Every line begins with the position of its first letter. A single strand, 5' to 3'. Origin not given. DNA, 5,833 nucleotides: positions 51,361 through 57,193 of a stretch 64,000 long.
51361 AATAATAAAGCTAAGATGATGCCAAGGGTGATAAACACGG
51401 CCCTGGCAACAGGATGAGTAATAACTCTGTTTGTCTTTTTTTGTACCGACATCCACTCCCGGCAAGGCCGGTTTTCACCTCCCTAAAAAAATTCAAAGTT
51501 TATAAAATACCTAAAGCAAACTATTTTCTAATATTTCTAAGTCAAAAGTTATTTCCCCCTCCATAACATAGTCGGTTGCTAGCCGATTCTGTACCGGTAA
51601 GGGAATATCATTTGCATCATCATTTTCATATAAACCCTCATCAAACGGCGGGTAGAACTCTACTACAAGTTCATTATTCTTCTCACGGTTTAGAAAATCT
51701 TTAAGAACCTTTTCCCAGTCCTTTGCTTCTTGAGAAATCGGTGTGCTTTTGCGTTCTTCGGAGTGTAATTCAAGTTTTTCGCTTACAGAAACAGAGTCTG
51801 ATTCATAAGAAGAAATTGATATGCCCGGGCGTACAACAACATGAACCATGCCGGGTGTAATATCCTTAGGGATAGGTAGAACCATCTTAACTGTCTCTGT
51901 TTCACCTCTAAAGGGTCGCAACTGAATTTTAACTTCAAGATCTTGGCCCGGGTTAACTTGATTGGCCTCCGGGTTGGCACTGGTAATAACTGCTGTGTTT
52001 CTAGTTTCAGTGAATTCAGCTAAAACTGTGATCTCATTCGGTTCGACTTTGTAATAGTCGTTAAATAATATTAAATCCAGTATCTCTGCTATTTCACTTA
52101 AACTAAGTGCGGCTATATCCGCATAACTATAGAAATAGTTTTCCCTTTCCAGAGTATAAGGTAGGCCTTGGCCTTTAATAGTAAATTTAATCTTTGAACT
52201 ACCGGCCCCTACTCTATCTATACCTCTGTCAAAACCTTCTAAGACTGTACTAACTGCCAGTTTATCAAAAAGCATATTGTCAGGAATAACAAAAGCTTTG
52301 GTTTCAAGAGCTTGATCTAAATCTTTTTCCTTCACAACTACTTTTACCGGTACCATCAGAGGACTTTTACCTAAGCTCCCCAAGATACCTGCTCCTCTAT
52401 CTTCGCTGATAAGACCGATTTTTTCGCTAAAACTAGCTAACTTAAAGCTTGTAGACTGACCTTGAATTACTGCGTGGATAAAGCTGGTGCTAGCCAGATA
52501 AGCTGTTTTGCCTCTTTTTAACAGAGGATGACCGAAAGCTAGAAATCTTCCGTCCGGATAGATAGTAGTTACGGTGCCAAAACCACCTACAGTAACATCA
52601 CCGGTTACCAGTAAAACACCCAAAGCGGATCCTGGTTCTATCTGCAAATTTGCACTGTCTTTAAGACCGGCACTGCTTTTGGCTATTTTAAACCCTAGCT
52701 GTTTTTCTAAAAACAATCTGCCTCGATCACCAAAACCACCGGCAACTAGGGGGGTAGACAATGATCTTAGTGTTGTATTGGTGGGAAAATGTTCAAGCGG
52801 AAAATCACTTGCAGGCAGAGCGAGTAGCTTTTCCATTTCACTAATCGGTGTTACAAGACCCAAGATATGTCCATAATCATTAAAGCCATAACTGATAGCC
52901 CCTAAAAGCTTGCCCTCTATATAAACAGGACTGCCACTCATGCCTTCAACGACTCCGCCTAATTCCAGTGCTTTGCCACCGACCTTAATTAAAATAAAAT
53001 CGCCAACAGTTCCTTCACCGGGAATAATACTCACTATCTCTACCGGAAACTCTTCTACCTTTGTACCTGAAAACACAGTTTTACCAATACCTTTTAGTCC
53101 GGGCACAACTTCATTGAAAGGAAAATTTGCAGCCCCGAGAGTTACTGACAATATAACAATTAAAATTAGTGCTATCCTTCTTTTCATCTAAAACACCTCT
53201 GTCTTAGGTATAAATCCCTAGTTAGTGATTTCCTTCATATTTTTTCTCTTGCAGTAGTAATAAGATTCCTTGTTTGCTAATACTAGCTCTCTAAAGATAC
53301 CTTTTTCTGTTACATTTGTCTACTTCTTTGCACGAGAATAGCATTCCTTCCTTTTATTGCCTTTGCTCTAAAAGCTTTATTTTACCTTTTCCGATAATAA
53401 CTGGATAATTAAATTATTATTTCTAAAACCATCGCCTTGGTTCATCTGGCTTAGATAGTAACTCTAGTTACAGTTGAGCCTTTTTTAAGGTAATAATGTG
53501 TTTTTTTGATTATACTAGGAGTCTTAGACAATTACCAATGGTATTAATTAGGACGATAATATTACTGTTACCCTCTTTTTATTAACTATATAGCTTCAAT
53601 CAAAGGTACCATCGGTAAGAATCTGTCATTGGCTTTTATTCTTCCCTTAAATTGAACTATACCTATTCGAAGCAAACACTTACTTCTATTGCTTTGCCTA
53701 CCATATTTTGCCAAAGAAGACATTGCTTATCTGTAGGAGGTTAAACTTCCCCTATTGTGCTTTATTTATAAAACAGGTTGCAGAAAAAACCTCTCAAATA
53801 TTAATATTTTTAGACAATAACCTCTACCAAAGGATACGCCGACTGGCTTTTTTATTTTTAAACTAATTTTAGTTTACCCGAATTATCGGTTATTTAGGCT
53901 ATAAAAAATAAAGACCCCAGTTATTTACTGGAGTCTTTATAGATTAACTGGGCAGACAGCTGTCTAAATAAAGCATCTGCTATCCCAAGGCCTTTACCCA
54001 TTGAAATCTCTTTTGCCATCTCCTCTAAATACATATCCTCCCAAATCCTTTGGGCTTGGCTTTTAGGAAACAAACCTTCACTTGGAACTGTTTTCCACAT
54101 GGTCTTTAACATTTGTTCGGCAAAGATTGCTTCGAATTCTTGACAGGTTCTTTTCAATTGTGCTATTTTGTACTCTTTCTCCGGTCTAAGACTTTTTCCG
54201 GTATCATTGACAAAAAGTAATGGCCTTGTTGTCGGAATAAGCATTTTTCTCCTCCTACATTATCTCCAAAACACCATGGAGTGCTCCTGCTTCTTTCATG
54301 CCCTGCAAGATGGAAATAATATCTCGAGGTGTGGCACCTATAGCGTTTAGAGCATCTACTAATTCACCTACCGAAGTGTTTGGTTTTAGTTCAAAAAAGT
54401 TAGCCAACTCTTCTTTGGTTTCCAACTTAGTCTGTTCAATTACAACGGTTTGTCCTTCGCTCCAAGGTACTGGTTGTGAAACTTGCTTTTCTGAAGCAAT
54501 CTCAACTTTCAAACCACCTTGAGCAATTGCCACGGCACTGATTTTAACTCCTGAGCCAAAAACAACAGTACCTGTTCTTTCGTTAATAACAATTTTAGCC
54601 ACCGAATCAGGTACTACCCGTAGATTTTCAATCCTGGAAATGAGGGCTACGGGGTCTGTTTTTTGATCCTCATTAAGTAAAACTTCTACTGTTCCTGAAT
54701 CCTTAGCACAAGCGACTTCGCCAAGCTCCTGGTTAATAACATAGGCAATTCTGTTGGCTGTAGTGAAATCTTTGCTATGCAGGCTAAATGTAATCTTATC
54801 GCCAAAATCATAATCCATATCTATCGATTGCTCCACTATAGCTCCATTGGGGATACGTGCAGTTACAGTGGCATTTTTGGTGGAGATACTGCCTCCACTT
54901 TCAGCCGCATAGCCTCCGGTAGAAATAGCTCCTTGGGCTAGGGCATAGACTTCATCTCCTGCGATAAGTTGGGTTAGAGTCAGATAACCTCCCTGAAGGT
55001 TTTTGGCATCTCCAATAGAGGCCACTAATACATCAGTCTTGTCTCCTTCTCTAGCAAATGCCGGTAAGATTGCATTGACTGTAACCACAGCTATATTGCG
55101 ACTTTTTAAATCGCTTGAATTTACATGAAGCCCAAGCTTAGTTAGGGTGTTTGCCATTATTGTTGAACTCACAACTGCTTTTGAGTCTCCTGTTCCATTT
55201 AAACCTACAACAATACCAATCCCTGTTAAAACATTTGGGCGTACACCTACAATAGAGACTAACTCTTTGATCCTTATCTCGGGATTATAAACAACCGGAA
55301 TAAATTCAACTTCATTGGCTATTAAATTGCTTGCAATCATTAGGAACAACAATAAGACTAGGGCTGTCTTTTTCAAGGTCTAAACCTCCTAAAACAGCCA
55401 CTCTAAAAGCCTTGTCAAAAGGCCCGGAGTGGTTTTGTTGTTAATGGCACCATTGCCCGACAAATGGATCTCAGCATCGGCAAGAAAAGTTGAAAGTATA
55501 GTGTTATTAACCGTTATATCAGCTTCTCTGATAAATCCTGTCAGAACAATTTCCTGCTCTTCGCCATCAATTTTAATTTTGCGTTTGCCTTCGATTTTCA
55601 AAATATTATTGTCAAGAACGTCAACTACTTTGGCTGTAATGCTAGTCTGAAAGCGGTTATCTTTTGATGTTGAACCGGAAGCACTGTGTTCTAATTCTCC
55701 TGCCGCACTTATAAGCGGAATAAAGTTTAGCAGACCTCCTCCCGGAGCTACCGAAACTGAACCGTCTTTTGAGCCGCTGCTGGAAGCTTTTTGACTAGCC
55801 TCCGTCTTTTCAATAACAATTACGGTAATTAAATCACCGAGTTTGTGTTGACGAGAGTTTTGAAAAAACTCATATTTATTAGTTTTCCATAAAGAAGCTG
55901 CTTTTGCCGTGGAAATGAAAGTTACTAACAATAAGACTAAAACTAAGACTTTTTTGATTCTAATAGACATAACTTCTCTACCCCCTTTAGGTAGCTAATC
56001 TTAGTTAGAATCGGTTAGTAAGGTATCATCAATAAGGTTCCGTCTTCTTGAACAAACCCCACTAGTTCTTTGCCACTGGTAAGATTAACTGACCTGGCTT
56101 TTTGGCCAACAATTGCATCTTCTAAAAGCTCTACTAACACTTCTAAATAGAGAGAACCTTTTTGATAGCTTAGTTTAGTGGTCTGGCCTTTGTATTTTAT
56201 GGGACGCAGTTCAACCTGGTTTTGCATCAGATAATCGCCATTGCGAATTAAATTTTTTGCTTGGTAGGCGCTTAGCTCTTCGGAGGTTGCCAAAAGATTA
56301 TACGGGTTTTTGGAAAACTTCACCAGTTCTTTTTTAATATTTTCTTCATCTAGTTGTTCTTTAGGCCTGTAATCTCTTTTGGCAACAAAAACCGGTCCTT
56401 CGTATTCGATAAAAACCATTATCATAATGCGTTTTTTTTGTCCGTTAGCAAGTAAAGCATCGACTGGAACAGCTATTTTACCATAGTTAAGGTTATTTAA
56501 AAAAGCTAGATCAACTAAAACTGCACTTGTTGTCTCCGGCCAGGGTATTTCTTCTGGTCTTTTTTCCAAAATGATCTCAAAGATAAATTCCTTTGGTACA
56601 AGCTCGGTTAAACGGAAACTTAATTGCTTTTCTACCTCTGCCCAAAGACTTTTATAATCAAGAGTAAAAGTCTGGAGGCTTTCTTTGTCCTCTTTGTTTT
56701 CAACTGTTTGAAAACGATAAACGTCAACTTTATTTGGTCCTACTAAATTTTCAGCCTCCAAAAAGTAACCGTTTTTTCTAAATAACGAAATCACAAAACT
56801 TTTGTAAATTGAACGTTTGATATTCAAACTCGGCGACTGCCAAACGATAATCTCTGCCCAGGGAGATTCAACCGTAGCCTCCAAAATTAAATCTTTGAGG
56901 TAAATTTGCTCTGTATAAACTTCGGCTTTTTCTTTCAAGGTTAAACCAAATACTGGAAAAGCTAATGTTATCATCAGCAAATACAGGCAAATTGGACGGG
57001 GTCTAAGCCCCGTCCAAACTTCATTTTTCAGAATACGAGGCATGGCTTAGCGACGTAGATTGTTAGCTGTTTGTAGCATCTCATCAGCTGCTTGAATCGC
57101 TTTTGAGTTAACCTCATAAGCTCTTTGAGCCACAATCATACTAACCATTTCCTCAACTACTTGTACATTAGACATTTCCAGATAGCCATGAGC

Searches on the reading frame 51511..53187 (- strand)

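Call 16: search_protein_families(library=pfam, proteins=[window:51511-53187:-], max_evalue=0.01)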
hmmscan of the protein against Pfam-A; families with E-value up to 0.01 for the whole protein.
window:51511-53187:- (558 aa): 1 family
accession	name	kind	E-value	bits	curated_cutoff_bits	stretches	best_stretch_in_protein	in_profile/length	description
PF05580.18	Peptidase_S55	-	1.7e-10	41.7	25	1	37-102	127-194/210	SpoIVB peptidase S55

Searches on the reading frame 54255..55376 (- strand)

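Call 92: search_protein_families(library=pfam, proteins=[window:54255-55376:-], max_evalue=0.0001)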
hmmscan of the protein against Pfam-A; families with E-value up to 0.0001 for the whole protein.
window:54255-55376:- (373 aa): 1 family
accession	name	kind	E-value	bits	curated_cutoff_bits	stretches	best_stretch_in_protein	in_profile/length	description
PF02119.21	FlgI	-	8.1e-114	380.5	25.3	1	35-372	1-343/343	Flagellar P-ring protein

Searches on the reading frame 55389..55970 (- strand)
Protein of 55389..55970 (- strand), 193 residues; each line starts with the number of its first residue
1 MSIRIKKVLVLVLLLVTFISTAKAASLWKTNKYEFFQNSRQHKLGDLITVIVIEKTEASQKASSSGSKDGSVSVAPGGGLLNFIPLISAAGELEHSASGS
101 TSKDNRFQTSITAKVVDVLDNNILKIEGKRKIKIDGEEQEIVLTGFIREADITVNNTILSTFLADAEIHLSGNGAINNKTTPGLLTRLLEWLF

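Call 92: search_protein_families(library=pfam, proteins=[window:55389-55970:-], max_evalue=0.0001)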
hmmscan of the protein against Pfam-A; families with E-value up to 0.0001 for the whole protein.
window:55389-55970:- (193 aa): 1 family
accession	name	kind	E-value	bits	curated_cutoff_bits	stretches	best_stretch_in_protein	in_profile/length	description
PF02107.21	FlgH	-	3.6e-46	157.4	27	1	22-192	2-170/172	Flagellar L-ring protein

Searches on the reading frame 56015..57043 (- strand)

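Call 92: search_protein_families(library=pfam, proteins=[window:56015-57043:-], max_evalue=0.0001)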
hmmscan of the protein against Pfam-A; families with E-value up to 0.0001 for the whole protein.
window:56015-57043:- (342 aa): 1 family
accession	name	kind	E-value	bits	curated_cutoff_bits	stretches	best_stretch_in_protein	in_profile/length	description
PF13144.11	ChapFlgA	-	2.4e-14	53.9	23.8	1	217-336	2-119/122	Chaperone for flagella basal body P-ring formation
